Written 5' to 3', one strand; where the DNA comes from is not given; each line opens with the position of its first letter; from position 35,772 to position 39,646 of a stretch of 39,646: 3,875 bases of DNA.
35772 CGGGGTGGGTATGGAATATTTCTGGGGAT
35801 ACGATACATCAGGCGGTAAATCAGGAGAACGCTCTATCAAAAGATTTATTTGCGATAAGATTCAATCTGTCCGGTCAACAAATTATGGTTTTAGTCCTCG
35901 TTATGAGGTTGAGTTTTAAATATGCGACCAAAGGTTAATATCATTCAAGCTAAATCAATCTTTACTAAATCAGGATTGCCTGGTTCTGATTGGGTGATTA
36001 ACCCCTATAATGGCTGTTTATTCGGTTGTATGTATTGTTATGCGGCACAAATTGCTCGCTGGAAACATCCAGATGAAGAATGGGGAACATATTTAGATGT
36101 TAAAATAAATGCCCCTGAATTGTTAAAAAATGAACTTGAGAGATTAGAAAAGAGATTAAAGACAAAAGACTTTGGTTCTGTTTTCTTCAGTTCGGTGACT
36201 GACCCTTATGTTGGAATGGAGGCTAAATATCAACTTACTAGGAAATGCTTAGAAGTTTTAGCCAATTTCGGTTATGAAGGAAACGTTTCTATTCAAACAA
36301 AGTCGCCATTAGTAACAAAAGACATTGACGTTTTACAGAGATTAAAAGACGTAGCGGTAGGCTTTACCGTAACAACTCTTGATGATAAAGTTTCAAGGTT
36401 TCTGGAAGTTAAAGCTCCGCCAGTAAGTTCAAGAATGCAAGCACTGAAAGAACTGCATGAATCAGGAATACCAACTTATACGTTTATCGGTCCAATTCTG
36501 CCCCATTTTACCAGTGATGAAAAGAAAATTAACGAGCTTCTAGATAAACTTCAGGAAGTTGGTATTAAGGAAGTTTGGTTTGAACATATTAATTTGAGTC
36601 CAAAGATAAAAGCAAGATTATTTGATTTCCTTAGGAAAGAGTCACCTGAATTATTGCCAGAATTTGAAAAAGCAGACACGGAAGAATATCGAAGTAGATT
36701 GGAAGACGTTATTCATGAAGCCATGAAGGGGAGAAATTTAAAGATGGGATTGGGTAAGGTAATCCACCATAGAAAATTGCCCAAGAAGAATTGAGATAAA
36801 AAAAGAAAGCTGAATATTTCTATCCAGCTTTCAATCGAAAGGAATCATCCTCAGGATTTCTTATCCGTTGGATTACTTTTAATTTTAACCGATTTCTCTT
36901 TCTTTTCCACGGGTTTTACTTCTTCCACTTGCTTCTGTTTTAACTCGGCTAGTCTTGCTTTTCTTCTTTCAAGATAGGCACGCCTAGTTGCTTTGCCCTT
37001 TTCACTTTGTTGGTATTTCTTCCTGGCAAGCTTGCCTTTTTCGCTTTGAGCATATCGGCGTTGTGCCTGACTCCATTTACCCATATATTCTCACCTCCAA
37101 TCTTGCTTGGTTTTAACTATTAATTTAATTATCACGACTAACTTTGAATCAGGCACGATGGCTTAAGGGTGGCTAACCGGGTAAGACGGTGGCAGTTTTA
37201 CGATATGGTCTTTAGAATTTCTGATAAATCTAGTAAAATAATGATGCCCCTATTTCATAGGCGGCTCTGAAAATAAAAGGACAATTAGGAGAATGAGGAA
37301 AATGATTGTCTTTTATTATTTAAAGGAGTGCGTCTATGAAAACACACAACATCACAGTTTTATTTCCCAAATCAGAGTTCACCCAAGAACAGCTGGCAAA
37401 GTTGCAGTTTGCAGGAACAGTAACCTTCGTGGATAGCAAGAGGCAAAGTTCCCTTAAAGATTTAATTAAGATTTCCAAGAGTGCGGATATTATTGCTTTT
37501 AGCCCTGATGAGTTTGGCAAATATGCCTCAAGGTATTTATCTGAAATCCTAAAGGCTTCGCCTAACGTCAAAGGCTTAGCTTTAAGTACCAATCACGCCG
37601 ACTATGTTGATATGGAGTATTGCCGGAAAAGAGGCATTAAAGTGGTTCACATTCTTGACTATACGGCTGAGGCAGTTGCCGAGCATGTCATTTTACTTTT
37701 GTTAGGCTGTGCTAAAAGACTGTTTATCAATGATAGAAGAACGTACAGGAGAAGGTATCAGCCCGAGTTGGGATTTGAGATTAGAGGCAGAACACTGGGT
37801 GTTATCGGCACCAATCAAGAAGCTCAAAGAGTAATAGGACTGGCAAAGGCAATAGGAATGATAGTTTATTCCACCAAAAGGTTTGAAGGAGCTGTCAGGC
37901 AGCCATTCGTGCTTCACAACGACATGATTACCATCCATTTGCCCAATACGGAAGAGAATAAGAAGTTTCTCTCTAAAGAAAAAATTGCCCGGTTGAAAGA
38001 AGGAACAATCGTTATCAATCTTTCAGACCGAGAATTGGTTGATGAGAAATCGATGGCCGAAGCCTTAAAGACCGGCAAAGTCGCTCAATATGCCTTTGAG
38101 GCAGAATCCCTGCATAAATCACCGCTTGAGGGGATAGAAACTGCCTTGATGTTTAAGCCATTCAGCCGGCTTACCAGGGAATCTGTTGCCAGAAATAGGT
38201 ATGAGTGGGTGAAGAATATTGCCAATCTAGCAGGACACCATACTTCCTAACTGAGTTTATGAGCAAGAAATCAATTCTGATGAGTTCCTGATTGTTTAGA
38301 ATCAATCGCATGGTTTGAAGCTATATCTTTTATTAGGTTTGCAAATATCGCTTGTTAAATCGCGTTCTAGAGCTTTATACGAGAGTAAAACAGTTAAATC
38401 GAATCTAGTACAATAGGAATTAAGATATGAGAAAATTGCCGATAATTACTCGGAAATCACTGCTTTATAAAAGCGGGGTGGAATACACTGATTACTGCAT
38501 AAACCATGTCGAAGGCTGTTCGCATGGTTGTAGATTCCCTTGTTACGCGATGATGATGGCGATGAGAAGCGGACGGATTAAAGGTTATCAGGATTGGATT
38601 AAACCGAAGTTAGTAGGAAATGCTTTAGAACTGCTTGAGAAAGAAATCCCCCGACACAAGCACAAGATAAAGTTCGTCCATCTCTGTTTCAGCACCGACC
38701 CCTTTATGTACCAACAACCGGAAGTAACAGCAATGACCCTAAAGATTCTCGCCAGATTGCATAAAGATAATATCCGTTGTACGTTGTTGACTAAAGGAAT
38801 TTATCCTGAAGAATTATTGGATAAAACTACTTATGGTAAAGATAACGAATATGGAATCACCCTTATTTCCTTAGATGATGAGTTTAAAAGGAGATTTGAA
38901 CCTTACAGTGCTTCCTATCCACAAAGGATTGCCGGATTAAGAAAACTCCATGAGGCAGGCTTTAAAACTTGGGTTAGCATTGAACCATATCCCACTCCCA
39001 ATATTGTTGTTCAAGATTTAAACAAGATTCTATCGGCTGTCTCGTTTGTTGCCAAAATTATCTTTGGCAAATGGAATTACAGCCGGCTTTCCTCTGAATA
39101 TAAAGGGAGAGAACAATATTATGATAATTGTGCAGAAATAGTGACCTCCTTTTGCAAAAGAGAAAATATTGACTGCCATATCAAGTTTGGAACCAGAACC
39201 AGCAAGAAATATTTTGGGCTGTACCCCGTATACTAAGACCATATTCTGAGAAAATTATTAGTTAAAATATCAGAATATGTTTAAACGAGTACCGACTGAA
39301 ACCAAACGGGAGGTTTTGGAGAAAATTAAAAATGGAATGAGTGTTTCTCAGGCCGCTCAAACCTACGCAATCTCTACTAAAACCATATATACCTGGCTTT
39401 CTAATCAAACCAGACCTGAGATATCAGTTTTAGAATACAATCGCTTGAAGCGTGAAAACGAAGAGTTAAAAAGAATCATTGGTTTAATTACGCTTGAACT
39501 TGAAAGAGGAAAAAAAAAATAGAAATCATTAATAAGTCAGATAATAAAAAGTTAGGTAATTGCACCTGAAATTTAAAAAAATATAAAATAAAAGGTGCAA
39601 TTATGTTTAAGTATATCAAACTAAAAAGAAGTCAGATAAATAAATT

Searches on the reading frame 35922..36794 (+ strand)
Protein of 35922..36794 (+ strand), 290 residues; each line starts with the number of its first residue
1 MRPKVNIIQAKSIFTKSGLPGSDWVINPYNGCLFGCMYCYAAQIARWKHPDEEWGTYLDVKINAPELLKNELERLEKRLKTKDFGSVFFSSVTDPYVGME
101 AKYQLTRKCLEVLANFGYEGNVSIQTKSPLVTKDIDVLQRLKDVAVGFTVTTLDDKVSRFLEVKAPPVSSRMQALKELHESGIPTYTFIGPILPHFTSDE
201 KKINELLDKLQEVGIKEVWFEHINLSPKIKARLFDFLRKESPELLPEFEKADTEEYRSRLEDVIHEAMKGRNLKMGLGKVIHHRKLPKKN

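Call 3: search_protein_families(library=pfam, proteins=[window:35922-36794:+], max_evalue=0.1)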
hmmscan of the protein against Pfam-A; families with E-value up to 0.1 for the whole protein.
window:35922-36794:+ (290 aa): 6 families
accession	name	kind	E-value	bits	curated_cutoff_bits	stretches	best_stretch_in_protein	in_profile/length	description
PF04055.27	Radical_SAM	-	2.3e-17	64.1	29.5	1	26-202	1-161/166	Radical SAM superfamily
PF20903.3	SPL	-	5.7e-07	29.2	27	1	17-217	72-261/338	Spore photoproduct lyase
PF07505.17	DUF5131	-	0.0013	18.7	28.9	1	23-164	8-149/243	Protein of unknown function (DUF5131)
PF08902.16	DUF1848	-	0.0047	17.2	30.5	0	28-41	249-262/262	Domain of unknown function (DUF1848)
PF02679.21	ComA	-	0.028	14.3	25.2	1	175-281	58-163/243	(2R)-phospho-3-sulfolactate synthase (ComA)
PF11582.13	DUF3240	-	0.037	14.5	21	0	225-277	11-63/102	Protein of unknown function (DUF3240)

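Call 4: search_protein_families(library=padloc, proteins=[window:35922-36794:+], max_evalue=0.1)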
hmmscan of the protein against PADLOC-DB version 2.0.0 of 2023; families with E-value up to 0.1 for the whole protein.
window:35922-36794:+ (290 aa): 2 families
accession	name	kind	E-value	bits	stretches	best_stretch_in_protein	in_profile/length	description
PDLC04639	PDC-M41B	-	0.016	12.6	1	24-115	11-98/241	-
PDLC04569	PDC-M30B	-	0.017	12.7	1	23-151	10-134/241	-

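Call 5: search_protein_families(library=ncbifam, proteins=[window:35922-36794:+], max_evalue=0.1)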
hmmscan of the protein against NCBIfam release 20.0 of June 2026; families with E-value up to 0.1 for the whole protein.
window:35922-36794:+ (290 aa): 9 families
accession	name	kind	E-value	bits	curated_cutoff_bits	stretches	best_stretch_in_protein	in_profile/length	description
TIGR04470.1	rSAM_mob_pairB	equivalog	2.6e-45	155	410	1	8-265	4-246/285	radical SAM mobile pair protein B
NF033668.1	rSAM_PA0069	hypoth_equivalog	5.2e-44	150.7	360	1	5-243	38-274/348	PA0069 family radical SAM protein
NF038135.1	rSAM_Rv2578c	equivalog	3.9e-37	128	430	1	10-267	45-310/317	Rv2578c family radical SAM protein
NF038136.1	rSAM_Rv_intein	exception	1.5e-29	103.3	700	2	59-250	357-544/574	intein-containing Rv2578c family radical SAM protein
TIGR04070.1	photo_TT_lyase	equivalog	2.7e-08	33.1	400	1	16-223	71-267/338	spore photoproduct lyase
TIGR03886.1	lyase_spl_fam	equivalog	3.3e-05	23.2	437.55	1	11-212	64-259/346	spore photoproduct lyase family protein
TIGR03906.1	quino_hemo_SAM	equivalog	0.011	14.4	453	1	23-151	95-210/467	quinohemoprotein amine dehydrogenase maturation protein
NF011703.0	PRK15123.1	equivalog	0.028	13.3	170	0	114-165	96-147/268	lipopolysaccharide core heptose(I) kinase RfaP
TIGR02495.1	NrdG2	equivalog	0.037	13.4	131.15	0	30-51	24-45/193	anaerobic ribonucleoside-triphosphate reductase activating protein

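Call 18: find_related_loci(query=window:35922-36794:+, collection=genome_contigs, flank=6000)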
Query window:35922-36794:+ (290 aa) in genome_contigs; peptide patterns used: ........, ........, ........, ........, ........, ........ (x = any residue, [..] = any of these).
82 stretches matched a pattern; 44 encode a relative of the query (tblastn E <= 1e-3); 44 distinct loci.
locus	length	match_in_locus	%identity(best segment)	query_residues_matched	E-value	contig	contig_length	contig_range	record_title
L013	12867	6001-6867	84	1-289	2e-171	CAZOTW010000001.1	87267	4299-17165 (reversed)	MAG TPA_asm: uncultured Gammaproteobacteria bacterium isolate SRP080215_co1_129 genome assembly, contig: NODE_32_length_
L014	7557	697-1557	80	1-287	8e-164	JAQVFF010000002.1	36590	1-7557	MAG: Candidatus Shapirobacteria bacterium isolate STE_152 NODE_2132_length_36590_cov_2.909689_Sandtown_E, whole genome s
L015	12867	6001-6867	81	1-289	6e-163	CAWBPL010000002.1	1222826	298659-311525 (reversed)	MAG: Candidatus Gottesmanbacteria bacterium isolate MFD01476.bin.2.135 genome assembly, contig: contig_74641, whole geno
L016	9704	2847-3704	78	4-289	9e-160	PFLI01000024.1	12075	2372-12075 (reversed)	MAG: Candidatus Roizmanbacteria bacterium CG_4_10_14_0_8_um_filter_33_9 CG_4_10_14_0.8_um_filter_scaffold_3210_c, whole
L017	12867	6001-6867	74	1-289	3e-157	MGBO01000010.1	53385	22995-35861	MAG: Candidatus Roizmanbacteria bacterium RIFOXYC1_FULL_41_16 rifoxyc1_full_scaffold_316, whole genome shotgun sequence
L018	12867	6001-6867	75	1-289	1e-156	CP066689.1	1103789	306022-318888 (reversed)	MAG: Candidatus Roizmanbacteria bacterium isolate NC_groundwater_538_Ag_S-0.1um_35_236 chromosome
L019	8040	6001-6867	75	1-289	3e-154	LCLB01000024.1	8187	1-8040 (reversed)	MAG: Parcubacteria group bacterium GW2011_GWF1_45_5 UX14_C0024, whole genome shotgun sequence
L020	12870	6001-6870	73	1-290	3e-152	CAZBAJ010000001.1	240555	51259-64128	MAG TPA_asm: uncultured Candidatus Saccharibacteria bacterium isolate SRP263991_co1_503 genome assembly, contig: NODE_13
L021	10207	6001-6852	79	1-284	2e-150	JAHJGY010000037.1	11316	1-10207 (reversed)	MAG: Patescibacteria group bacterium isolate Modern_marine_glass_biofilm.mb.91 Modern_marine_glas.mb.91_k141_396098, who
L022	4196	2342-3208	71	1-289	8e-154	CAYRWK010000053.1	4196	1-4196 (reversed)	MAG TPA_asm: uncultured Candidatus Saccharibacteria bacterium isolate SRP011637_co1_82 genome assembly, contig: NODE_956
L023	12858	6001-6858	72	4-289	3e-150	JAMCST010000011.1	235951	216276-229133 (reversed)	MAG: Patescibacteria group bacterium isolate FK_Sedi_A_Bin.200 NODE_29_length_235951_cov_6.06351, whole genome shotgun s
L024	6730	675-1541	72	1-289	4e-150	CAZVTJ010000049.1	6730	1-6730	MAG TPA_asm: uncultured Gammaproteobacteria bacterium isolate binchicken_co22_151 genome assembly, contig: NODE_10996_le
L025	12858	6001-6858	73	4-289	2e-149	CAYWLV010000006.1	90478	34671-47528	MAG TPA_asm: uncultured Gammaproteobacteria bacterium isolate SRP278252_co2_47 genome assembly, contig: NODE_343_length_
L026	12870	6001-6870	72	1-290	1e-149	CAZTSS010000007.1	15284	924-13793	MAG TPA_asm: uncultured Candidatus Saccharibacteria bacterium isolate SRP239243_co2_16 genome assembly, contig: NODE_642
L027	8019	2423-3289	71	1-289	4e-149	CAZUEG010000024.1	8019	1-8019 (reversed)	MAG TPA_asm: uncultured Candidatus Saccharibacteria bacterium isolate binchicken_co387_178 genome assembly, contig: NODE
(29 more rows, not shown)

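Call 70: search_protein_families(library=phrogs, proteins=[window:35922-36794:+], max_evalue=0.01)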
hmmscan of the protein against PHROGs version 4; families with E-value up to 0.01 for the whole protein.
window:35922-36794:+ (290 aa): 3 families
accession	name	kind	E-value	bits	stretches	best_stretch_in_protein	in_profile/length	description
phrog_13321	-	unknown function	8.4e-52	177.2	1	12-242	30-254/307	-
phrog_9252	-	DNA, RNA and nucleotide metabolism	1.3e-09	38.4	1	26-225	118-305/480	DNA repair photolyase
phrog_2045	-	unknown function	3e-05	24.6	1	23-94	11-85/299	-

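Call 83: search_solved_structures(query=window:35922-36794:+, max_evalue=0.01)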
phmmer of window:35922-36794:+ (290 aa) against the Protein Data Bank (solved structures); distinct sequences matched with E-value up to 0.01: 0.

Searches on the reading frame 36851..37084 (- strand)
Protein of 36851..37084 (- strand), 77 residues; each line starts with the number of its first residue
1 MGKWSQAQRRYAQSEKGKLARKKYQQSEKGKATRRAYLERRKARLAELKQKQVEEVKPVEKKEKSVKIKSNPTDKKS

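Call 3: search_protein_families(library=pfam, proteins=[window:36851-37084:-], max_evalue=0.1)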
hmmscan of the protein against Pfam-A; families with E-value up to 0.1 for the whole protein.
window:36851-37084:- (77 aa): 2 families
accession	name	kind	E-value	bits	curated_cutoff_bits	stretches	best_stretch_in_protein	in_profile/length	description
PF00846.24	Hanta_nucleocap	-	0.033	13.5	27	1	3-65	231-292/428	Hantavirus nucleocapsid protein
PF12196.13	hNIFK_binding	-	0.064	13.2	25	0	36-50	14-28/40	FHA Ki67 binding domain of hNIFK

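Call 4: search_protein_families(library=padloc, proteins=[window:36851-37084:-], max_evalue=0.1)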
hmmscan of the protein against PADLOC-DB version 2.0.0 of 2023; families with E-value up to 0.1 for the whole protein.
window:36851-37084:- (77 aa): 0 families

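Call 5: search_protein_families(library=ncbifam, proteins=[window:36851-37084:-], max_evalue=0.1)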
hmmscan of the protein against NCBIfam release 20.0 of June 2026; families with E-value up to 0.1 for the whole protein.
window:36851-37084:- (77 aa): 1 family
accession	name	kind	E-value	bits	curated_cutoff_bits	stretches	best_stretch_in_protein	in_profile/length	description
TIGR00019.1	prfA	equivalog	0.044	12.7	423.25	1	3-75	35-108/361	peptide chain release factor 1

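Call 70: search_protein_families(library=phrogs, proteins=[window:36851-37084:-], max_evalue=0.01)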
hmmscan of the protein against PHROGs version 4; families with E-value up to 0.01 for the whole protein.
window:36851-37084:- (77 aa): 0 families

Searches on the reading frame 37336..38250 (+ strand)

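Call 3: search_protein_families(library=pfam, proteins=[window:37336-38250:+], max_evalue=0.1)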
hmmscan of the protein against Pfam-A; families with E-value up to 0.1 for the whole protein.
window:37336-38250:+ (304 aa): 2 families
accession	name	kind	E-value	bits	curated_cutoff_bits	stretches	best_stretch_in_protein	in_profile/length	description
PF02826.25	2-Hacid_dh_C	-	2.9e-21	76.1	25.1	1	121-261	3-161/178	D-isomer specific 2-hydroxyacid dehydrogenase, NAD binding domain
PF00389.36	2-Hacid_dh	-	8.3e-12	45.4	24.6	1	23-296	15-121/134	D-isomer specific 2-hydroxyacid dehydrogenase, catalytic domain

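Call 98: search_protein_families(library=padloc, proteins=[window:37336-38250:+], max_evalue=0.001)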
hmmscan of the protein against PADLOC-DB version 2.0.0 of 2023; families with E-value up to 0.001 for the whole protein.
window:37336-38250:+ (304 aa): 0 families

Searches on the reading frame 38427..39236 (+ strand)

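Call 3: search_protein_families(library=pfam, proteins=[window:38427-39236:+], max_evalue=0.1)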
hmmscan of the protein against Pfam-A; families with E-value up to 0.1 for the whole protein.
window:38427-39236:+ (269 aa): 2 families
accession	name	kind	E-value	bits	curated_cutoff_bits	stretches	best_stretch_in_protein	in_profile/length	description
PF04055.27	Radical_SAM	-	6.3e-14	52.9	29.5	1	25-201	1-162/166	Radical SAM superfamily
PF07505.17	DUF5131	-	0.00023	21.2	28.9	1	16-123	2-111/243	Protein of unknown function (DUF5131)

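Call 4: search_protein_families(library=padloc, proteins=[window:38427-39236:+], max_evalue=0.1)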
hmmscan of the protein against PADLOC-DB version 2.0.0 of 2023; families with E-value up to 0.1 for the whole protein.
window:38427-39236:+ (269 aa): 2 families
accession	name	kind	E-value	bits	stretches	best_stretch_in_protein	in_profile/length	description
PDLC04639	PDC-M41B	-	4.4e-06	24.2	1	15-98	3-85/241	-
PDLC04569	PDC-M30B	-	5e-05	20.9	1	15-94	3-81/241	-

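Call 5: search_protein_families(library=ncbifam, proteins=[window:38427-39236:+], max_evalue=0.1)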
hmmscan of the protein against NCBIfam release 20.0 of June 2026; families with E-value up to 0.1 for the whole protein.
window:38427-39236:+ (269 aa): 5 families
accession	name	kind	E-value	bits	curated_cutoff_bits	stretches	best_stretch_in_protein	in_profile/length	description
NF033668.1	rSAM_PA0069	hypoth_equivalog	4.4e-15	55.5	360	1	21-205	57-241/348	PA0069 family radical SAM protein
NF038135.1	rSAM_Rv2578c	equivalog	1.9e-11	43.6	430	1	22-188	61-229/317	Rv2578c family radical SAM protein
TIGR04470.1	rSAM_mob_pairB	equivalog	2e-09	37.2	410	1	8-212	5-196/285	radical SAM mobile pair protein B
NF038136.1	rSAM_Rv_intein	exception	5.7e-06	25.5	700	1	65-187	361-485/574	intein-containing Rv2578c family radical SAM protein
TIGR04055.1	rSAM_NirJ2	equivalog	0.085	12.4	500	0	105-183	63-142/326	putative heme d1 biosynthesis radical SAM protein NirJ2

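Call 70: search_protein_families(library=phrogs, proteins=[window:38427-39236:+], max_evalue=0.01)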
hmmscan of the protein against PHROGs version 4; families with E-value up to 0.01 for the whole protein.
window:38427-39236:+ (269 aa): 2 families
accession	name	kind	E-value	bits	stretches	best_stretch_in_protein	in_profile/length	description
phrog_13321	-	unknown function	1.1e-20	75.1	1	15-215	36-233/307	-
phrog_2045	-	unknown function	6.9e-05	23.4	1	15-52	4-43/299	-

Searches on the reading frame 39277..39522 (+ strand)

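Call 65: search_protein_families(library=pfam, proteins=[window:39277-39522:+], max_evalue=0.001)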
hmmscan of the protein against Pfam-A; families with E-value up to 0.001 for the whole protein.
window:39277-39522:+ (81 aa): 8 families
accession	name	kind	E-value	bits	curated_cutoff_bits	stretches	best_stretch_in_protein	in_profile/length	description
PF01710.22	HTH_Tnp_IS630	-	7.1e-06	26.5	21.3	1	10-66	8-63/119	Transposase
PF13384.12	HTH_23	-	9.3e-06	25.8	24.6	1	8-43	5-40/50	Homeodomain-like domain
PF01527.26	HTH_Tnp_1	-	1.9e-05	25.2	24.1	1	4-66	6-69/75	Transposase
PF00196.25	GerE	-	3.3e-05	23.9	23.5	1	7-43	4-40/57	Bacterial regulatory proteins, luxR family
PF13518.12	HTH_28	-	3.6e-05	24.2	25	1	10-42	2-34/52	Helix-turn-helix domain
PF05225.22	HTH_psq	-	4.5e-05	23.5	20.4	1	14-38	9-34/45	helix-turn-helix, Psq domain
PF13551.12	HTH_29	-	4.7e-05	23.8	28.1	1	11-41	2-33/64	Winged helix-turn helix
PF13542.12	HTH_Tnp_ISL3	-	0.00093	19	27.4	0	4-41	11-47/51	Helix-turn-helix domain of transposase family ISL3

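Call 98: search_protein_families(library=padloc, proteins=[window:39277-39522:+], max_evalue=0.001)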
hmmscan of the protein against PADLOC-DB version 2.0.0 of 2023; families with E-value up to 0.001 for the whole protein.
window:39277-39522:+ (81 aa): 0 families
